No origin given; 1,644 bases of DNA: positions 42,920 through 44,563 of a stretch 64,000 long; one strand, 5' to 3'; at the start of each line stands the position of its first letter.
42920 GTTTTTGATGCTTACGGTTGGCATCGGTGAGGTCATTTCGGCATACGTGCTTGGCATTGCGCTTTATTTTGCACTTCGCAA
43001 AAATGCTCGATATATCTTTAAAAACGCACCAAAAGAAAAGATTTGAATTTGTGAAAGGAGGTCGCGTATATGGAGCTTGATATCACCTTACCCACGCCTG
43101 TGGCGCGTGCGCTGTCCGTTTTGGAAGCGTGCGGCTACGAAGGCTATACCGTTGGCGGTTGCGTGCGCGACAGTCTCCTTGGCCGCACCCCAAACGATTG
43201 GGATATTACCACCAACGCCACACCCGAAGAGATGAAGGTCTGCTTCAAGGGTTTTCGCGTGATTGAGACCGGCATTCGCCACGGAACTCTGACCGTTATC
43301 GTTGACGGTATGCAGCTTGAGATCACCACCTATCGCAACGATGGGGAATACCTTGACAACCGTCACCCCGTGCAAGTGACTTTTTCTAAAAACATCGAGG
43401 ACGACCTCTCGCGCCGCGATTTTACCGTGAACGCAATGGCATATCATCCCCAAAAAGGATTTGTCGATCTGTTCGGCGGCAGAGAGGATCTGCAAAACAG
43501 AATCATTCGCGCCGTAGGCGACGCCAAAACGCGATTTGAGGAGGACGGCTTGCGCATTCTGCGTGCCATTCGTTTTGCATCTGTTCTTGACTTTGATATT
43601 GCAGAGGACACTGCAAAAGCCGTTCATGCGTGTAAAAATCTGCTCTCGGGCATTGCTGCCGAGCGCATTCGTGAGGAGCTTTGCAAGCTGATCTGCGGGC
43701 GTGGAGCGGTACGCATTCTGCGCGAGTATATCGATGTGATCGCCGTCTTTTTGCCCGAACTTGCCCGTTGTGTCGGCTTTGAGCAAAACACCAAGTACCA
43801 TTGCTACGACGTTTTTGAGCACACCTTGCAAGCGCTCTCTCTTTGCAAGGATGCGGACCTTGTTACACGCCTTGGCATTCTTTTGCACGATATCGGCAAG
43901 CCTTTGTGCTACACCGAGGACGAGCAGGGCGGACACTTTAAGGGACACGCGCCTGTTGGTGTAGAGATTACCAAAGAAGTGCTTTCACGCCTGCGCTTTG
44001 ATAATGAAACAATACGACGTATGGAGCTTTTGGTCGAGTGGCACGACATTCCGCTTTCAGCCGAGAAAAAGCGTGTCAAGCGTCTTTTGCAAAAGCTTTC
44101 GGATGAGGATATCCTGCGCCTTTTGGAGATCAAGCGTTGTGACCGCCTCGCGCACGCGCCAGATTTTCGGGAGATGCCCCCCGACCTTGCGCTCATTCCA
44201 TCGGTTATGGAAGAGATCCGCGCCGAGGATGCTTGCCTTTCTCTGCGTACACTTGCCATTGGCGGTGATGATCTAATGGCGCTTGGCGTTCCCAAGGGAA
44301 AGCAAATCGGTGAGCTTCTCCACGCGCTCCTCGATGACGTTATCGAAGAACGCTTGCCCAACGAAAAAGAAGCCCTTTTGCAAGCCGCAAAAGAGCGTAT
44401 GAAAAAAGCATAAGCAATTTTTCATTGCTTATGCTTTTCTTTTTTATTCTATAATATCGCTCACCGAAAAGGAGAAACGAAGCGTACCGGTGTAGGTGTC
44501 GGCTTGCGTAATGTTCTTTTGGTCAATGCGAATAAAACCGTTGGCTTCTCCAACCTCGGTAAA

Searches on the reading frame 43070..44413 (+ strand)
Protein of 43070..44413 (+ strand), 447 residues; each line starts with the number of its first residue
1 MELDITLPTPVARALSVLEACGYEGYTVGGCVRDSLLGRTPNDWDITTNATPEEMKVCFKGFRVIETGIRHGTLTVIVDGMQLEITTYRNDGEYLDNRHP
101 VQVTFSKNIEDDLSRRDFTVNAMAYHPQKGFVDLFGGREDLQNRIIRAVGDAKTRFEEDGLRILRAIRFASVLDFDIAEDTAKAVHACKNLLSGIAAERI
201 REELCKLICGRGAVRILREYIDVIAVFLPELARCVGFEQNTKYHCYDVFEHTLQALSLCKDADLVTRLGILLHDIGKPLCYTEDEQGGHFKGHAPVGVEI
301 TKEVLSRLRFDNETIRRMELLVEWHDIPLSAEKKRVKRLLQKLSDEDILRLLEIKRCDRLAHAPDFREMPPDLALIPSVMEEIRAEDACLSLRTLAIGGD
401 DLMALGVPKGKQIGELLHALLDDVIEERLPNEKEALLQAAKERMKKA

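Call 51: search_protein_families(library=ncbifam, proteins=[window:43070-44413:+], max_evalue=0.00001)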
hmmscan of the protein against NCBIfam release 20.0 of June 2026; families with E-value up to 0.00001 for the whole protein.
window:43070-44413:+ (447 aa): 13 families
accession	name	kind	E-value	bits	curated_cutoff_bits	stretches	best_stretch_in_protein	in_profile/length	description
NF009814.0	PRK13299.1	equivalog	2.6e-83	280.3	290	1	14-233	12-230/396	CCA tRNA nucleotidyltransferase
TIGR02692.1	tRNA_CCA_actino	equivalog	3e-70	237.2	438.8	1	16-325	21-342/466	CCA tRNA nucleotidyltransferase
TIGR01942.1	pcnB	subfamily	2.3e-50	171.7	305.65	1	15-233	22-243/425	polynucleotide adenylyltransferase PcnB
NF008137.0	PRK10885.1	equivalog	2.2e-41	142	451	1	25-350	3-330/409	multifunctional CCA addition/repair protein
NF008634.1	PRK11623.1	equivalog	1.2e-38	132.9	702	1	15-235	53-287/469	polynucleotide adenylyltransferase PcnB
NF009813.0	PRK13298.1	equivalog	5.6e-24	84.8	606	1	108-350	83-333/417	tRNA CCA-pyrophosphorylase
NF009812.0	PRK13297.1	equivalog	8.4e-22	77.8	624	1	21-217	10-203/364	tRNA CCA-pyrophosphorylase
NF041569.1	A-tRNAntase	equivalog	1.5e-21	76.4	1440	1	24-217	481-679/880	A-adding tRNA nucleotidyltransferase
NF009811.0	PRK13296.1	equivalog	3.3e-21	75.6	469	1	26-207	4-184/360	CCA tRNA nucleotidyltransferase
TIGR01693.1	UTase_glnD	equivalog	1.6e-09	36.6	519.4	1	139-326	315-518/850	[protein-PII] uridylyltransferase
NF003467.0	PRK05092.1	equivalog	4.4e-09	34.6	959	1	151-325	401-591/940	[protein-PII] uridylyltransferase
TIGR00277.1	HDIG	domain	7e-09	35.4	27.6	1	238-313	2-77/84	HDIG domain-containing metalloprotein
NF002895.0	PRK03381.1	equivalog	6.9e-08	31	631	1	155-327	326-497/782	[protein-PII] uridylyltransferase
